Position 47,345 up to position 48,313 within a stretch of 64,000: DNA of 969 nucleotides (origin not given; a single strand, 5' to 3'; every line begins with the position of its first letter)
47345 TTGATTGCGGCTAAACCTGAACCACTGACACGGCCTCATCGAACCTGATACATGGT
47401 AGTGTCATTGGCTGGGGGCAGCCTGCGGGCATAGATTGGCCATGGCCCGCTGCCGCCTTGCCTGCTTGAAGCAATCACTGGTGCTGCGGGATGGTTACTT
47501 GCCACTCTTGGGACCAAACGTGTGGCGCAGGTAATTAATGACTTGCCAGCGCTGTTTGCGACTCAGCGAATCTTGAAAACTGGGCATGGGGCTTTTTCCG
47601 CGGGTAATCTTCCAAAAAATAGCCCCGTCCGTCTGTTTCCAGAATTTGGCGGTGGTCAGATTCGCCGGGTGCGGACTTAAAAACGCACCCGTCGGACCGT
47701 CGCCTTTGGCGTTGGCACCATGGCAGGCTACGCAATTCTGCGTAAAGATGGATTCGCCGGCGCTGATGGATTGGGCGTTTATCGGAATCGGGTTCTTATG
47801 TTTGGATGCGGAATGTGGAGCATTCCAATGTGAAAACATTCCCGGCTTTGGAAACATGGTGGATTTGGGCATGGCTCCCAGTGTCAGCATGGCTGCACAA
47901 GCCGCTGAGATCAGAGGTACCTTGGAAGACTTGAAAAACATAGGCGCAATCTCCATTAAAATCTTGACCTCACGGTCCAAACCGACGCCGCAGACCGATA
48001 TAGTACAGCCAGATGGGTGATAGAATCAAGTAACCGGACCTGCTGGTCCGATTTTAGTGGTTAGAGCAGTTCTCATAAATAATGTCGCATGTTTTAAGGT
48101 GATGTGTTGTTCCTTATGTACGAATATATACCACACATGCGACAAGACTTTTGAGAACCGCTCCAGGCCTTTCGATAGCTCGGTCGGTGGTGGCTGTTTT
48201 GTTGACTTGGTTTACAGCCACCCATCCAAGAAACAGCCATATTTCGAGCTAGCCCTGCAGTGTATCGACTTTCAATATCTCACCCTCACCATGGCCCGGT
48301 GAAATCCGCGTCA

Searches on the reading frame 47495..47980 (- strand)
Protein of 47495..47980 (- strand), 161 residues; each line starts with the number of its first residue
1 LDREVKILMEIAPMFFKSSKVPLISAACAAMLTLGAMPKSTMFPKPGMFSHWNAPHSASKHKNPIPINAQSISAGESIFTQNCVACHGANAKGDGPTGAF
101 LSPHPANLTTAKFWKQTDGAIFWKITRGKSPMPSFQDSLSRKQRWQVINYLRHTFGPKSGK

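Call 12: search_protein_families(library=pfam, proteins=[window:47495-47980:-])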
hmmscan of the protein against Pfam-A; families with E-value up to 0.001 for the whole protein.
window:47495-47980:- (161 aa): 2 families
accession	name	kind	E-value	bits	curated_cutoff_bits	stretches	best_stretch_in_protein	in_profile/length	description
PF13442.11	Cytochrome_CBB3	-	7e-14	52.4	27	1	72-151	3-68/68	Cytochrome C oxidase, cbb3-type, subunit III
PF00034.26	Cytochrom_C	-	9e-12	46.6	21.3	1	73-154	2-89/90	Cytochrome c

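Call 32: find_encoding_contigs(protein=window:47495-47980:-, flank=3000, max_places=10)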
Protein window:47495-47980:- (161 aa): no gene with exactly this product is on record in the collection.
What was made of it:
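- Tried and rejected: Empty site for copy B: the exact cytochrome c protein is not on record (call 32).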

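Call 40: find_homologous_proteins(query=window:47495-47941:-, max_evalue=1e-15)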
Query window:47495-47941:- (148 aa): 27 proteins with E <= 1e-15 among 33 candidates.
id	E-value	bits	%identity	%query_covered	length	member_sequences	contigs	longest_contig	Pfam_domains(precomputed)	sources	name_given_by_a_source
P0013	2.4e-81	289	86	100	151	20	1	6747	PF13442.12,PF00034.27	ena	-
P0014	6.5e-54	200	62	99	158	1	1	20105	PF13442.12,PF00034.27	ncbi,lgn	-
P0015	2.6e-53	198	63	92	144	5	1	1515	PF13442.12,PF00034.27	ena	-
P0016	3.6e-53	197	62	96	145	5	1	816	PF13442.12,PF00034.27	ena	-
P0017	1.2e-52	196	63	96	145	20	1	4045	PF13442.12,PF00034.27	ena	-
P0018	2.3e-52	195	63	97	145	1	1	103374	PF13442.12,PF00034.27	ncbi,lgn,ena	-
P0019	9.3e-52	193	63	96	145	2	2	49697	PF13442.12,PF00034.27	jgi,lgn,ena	jgi:mono/diheme cytochrome c family protein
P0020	1.5e-51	192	63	96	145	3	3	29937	PF13442.12,PF00034.27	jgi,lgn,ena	-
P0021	1.6e-51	192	63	96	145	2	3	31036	PF13442.12,PF00034.27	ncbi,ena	-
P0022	4.1e-51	191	61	92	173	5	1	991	PF13442.12,PF00034.27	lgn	-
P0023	4.4e-51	191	74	70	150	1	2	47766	PF13442.12,PF00034.27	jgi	jgi:mono/diheme cytochrome c family protein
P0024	5.5e-51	190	62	97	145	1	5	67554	PF13442.12,PF00034.27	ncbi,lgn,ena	-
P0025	7.7e-50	187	71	74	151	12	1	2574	PF13442.12,PF00034.27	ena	-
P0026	1.7e-48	182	61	97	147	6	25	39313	PF13442.12,PF00034.27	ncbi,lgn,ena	-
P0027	2.0e-47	179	58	96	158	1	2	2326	PF13442.12,PF00034.27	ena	-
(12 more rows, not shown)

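Call 41: find_encoding_contigs(protein=P0013, flank=4000, max_places=3)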
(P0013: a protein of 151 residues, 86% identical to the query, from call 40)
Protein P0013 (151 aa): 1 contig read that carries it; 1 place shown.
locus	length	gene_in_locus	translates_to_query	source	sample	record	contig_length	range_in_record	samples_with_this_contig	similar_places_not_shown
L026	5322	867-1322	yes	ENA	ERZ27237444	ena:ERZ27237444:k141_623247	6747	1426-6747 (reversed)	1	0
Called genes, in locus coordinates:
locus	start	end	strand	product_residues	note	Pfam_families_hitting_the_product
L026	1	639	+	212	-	?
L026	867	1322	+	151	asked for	PF00034:Cytochrom_C, PF13442:Cytochrome_CBB3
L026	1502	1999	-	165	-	PF07681:DoxX, PF04173:DoxD (weak)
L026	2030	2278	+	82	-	-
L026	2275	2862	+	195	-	PF06736:TMEM175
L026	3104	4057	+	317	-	PF12911:OppC_N, PF00528:BPD_transp_1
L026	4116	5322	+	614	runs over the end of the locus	PF00496:SBP_bac_5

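Call 42: find_encoding_contigs(protein=P0014, flank=4000, max_places=3)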
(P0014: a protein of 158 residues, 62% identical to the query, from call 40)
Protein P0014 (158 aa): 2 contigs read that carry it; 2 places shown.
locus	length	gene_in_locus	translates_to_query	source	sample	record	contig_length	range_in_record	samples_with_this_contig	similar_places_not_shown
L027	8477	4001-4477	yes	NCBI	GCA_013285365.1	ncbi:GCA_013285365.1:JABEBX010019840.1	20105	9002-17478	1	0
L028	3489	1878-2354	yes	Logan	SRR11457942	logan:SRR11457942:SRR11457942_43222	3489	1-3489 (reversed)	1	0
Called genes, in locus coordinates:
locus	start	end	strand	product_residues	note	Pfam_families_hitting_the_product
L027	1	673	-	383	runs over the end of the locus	PF04055:Radical_SAM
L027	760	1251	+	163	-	PF12900:Pyridox_ox_2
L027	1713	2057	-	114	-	-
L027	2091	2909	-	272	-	-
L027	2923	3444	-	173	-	-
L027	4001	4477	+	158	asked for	PF00034:Cytochrom_C, PF13442:Cytochrome_CBB3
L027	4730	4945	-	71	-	-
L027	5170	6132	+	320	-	PF13280:WYL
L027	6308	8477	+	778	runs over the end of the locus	PF13191:AAA_16 (faint), PF13238:AAA_18 (faint), PF13401:AAA_22 (faint), PF13671:AAA_33 (faint), PF02367:TsaE (faint), PF05496:RuvB_N (faint), PF00004:AAA, PF00004:AAA, +7 more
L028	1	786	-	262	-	?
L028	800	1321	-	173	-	-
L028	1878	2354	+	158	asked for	PF00034:Cytochrom_C, PF13442:Cytochrome_CBB3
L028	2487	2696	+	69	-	-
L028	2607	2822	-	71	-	-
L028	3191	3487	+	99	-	?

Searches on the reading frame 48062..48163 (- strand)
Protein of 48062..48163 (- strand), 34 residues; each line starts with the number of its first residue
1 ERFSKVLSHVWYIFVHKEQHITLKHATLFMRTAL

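Call 64: search_protein_representatives(protein=window:48062-48163:-)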
Query: 34 residues. Proteins with E-value up to 0.001 (for the whole library): 3; up to 1e-10: 1; up to 1e-30: 0. The best 3 are listed.
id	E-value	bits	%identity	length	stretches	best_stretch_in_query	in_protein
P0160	1.1e-25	99.8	36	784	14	6-33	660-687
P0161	8.4e-09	49.3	-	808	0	-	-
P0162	8.7e-04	34.3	71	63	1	1-34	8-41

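Call 66: find_encoding_contigs(protein=P0162, flank=3000, max_places=6)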
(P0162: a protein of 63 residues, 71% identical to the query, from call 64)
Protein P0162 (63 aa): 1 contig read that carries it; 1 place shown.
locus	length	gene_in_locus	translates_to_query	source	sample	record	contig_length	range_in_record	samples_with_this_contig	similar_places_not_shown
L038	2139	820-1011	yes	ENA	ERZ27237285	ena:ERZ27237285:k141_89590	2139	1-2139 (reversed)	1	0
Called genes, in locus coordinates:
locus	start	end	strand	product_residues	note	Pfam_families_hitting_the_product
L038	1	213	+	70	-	?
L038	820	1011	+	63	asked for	-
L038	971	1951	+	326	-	PF07963:N_methyl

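Call 78: search_protein_families(library=pfam, proteins=[L038:971-1951:+], max_evalue=0.001)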
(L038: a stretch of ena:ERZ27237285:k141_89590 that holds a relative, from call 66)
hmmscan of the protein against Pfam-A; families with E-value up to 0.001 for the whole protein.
L038:971-1951:+ (326 aa): 1 family
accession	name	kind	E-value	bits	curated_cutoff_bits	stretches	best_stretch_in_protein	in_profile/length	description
PF07963.17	N_methyl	-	9.3e-08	31.8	21.2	1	19-41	5-27/27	Prokaryotic N-terminal methylation motif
